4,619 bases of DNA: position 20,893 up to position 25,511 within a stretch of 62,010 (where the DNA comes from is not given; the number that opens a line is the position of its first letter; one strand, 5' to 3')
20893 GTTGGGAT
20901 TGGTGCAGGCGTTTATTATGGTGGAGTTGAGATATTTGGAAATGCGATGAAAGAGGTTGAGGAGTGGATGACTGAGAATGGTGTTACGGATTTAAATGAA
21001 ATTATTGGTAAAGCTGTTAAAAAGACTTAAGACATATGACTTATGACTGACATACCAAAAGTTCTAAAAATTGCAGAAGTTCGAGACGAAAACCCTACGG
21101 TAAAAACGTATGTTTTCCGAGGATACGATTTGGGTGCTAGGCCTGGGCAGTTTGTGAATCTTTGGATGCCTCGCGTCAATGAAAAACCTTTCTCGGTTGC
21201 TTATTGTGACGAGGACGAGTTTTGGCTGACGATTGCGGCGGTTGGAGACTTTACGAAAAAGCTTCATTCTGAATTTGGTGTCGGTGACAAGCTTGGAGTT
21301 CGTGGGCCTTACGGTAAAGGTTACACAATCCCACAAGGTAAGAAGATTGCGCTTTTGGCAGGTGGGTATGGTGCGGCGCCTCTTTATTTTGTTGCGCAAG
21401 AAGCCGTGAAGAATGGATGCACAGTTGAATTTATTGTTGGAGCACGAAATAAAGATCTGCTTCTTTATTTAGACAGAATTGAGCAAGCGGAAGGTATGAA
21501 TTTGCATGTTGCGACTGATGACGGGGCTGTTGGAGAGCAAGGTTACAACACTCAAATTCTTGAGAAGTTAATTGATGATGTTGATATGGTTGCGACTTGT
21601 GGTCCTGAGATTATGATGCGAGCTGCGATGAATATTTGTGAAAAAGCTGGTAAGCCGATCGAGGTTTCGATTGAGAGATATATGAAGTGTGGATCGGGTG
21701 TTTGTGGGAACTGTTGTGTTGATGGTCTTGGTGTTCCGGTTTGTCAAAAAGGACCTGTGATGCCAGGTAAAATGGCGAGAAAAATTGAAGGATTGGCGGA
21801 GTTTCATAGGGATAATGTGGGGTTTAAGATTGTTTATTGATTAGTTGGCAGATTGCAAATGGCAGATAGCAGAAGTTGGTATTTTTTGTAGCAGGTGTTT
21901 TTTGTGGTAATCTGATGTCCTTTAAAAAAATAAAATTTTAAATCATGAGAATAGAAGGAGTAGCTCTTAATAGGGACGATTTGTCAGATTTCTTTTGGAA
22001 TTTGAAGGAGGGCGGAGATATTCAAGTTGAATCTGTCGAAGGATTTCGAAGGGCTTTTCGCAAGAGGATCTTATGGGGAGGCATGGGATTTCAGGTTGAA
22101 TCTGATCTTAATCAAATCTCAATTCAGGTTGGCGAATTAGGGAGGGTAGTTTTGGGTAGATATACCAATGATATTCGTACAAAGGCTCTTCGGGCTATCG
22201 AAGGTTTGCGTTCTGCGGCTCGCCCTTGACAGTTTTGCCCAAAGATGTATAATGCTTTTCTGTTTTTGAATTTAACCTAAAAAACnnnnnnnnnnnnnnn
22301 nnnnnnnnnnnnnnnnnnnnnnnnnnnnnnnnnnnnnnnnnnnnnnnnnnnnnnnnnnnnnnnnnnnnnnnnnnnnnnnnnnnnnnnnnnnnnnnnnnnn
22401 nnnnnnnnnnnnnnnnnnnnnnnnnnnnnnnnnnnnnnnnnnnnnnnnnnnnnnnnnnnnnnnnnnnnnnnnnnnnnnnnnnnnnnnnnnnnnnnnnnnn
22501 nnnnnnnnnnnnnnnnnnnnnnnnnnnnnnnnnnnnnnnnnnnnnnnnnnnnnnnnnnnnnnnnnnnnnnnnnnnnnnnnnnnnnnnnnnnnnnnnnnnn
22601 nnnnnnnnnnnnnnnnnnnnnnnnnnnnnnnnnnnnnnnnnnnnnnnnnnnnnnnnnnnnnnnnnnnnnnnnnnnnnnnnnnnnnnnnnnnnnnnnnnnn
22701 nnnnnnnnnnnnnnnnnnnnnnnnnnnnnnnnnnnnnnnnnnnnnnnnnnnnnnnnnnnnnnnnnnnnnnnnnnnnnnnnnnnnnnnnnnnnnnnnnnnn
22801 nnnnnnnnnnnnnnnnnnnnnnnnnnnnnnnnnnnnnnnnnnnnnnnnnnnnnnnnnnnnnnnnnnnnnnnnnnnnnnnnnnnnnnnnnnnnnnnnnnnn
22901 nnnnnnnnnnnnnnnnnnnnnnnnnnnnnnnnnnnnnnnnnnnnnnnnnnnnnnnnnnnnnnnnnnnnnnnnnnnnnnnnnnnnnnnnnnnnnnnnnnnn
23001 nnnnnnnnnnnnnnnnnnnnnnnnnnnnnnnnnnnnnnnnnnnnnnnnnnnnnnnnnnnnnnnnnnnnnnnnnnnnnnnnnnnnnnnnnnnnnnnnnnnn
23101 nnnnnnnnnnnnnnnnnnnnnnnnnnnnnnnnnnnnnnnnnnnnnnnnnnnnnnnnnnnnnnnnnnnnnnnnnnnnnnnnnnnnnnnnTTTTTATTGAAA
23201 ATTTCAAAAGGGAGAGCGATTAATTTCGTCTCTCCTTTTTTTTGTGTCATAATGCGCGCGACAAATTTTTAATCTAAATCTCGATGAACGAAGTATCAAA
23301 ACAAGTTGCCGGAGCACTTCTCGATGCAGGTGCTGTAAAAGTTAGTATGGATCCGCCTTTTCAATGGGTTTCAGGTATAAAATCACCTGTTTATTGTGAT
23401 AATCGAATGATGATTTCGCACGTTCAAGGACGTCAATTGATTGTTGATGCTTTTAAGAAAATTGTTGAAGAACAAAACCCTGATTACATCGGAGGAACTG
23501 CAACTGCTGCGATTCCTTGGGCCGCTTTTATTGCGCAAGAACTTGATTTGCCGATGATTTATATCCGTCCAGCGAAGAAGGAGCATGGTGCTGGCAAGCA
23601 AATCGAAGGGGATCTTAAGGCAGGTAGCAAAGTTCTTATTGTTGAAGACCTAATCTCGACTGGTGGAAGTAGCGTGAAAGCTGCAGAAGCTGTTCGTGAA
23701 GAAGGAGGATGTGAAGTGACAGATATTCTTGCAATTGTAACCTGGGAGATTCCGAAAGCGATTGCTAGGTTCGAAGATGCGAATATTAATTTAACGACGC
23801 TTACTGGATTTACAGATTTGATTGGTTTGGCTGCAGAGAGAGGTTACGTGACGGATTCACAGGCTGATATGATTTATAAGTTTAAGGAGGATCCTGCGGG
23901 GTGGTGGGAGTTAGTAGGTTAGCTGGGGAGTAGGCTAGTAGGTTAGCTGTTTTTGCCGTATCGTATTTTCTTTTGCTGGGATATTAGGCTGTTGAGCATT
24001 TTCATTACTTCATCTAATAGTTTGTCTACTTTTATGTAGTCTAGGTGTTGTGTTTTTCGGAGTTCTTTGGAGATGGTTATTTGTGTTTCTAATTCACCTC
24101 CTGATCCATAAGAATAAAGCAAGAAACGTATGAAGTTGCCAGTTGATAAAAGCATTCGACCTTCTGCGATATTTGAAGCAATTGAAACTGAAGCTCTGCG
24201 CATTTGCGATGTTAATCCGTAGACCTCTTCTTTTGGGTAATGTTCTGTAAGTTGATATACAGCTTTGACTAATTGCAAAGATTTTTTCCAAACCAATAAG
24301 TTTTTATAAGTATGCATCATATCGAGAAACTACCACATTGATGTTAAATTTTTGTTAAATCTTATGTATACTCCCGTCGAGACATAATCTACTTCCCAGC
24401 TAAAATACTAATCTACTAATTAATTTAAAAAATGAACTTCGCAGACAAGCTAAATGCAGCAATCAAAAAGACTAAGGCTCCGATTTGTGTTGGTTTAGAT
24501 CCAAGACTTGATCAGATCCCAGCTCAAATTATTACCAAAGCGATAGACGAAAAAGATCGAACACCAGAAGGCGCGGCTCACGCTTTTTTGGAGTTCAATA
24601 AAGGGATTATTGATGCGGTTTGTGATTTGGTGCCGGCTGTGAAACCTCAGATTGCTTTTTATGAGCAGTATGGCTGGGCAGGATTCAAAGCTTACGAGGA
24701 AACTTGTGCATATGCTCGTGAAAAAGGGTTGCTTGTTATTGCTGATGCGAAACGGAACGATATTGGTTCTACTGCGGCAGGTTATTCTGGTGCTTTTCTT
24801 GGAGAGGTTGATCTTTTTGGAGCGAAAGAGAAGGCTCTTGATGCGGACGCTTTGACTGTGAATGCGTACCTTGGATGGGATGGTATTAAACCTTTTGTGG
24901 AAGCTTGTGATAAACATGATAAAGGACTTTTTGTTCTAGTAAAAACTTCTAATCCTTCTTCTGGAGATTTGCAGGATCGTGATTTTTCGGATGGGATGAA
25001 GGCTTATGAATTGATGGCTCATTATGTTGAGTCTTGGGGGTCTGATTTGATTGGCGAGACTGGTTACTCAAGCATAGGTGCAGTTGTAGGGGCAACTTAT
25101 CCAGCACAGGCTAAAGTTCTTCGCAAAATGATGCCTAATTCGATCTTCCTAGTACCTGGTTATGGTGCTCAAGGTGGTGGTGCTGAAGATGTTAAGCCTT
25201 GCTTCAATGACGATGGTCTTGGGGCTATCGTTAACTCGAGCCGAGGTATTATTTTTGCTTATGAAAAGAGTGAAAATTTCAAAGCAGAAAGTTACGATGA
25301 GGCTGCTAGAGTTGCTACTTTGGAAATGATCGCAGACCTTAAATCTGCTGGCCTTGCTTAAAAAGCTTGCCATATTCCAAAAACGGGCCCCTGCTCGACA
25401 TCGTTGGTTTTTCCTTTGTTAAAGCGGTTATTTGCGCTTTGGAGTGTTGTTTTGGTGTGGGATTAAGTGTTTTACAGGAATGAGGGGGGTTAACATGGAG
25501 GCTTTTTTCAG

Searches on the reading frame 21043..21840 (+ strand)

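Call 71: search_protein_families(library=pfam, proteins=[window:21043-21840:+], max_evalue=0.0001)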
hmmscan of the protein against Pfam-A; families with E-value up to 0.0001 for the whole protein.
window:21043-21840:+ (265 aa): 2 families
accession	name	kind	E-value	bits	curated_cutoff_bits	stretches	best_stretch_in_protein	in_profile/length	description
PF00175.26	NAD_binding_1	-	3.1e-07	31.5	22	1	104-195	1-107/109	Oxidoreductase NAD-binding domain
PF10418.14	DHODB_Fe-S_bind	-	1.7e-06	28.1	23.9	1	211-243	1-38/41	Iron-sulfur cluster binding domain of dihydroorotate dehydrogenase B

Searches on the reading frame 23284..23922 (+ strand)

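Call 5: search_protein_families(library=pfam, proteins=[window:23284-23922:+], max_evalue=0.01)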
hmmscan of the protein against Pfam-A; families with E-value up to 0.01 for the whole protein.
window:23284-23922:+ (212 aa): 2 families
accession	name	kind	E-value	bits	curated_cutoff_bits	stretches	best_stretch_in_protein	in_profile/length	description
PF00156.33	Pribosyltran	-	1.1e-13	51.2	26.3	1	52-145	14-118/158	Phosphoribosyl transferase domain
PF14681.12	UPRTase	-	0.002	18.1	27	1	108-176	115-181/206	Uracil phosphoribosyltransferase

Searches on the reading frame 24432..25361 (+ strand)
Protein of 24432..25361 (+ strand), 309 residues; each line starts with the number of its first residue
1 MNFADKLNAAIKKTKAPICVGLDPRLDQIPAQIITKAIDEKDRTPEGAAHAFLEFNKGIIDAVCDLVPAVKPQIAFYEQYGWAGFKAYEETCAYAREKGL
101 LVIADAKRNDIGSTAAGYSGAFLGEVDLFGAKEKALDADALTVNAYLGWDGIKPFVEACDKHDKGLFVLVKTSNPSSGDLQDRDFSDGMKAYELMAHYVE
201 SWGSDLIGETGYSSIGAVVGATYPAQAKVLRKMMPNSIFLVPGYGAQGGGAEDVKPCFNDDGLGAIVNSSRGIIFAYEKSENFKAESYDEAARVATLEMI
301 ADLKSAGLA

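Call 5: search_protein_families(library=pfam, proteins=[window:24432-25361:+], max_evalue=0.01)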
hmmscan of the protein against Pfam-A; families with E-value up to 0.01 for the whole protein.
window:24432-25361:+ (309 aa): 1 family
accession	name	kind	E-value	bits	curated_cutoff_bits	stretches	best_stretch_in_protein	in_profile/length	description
PF00215.30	OMPdecase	-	7.5e-29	101.6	27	1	18-283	3-218/221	Orotidine 5'-phosphate decarboxylase / HUMPS family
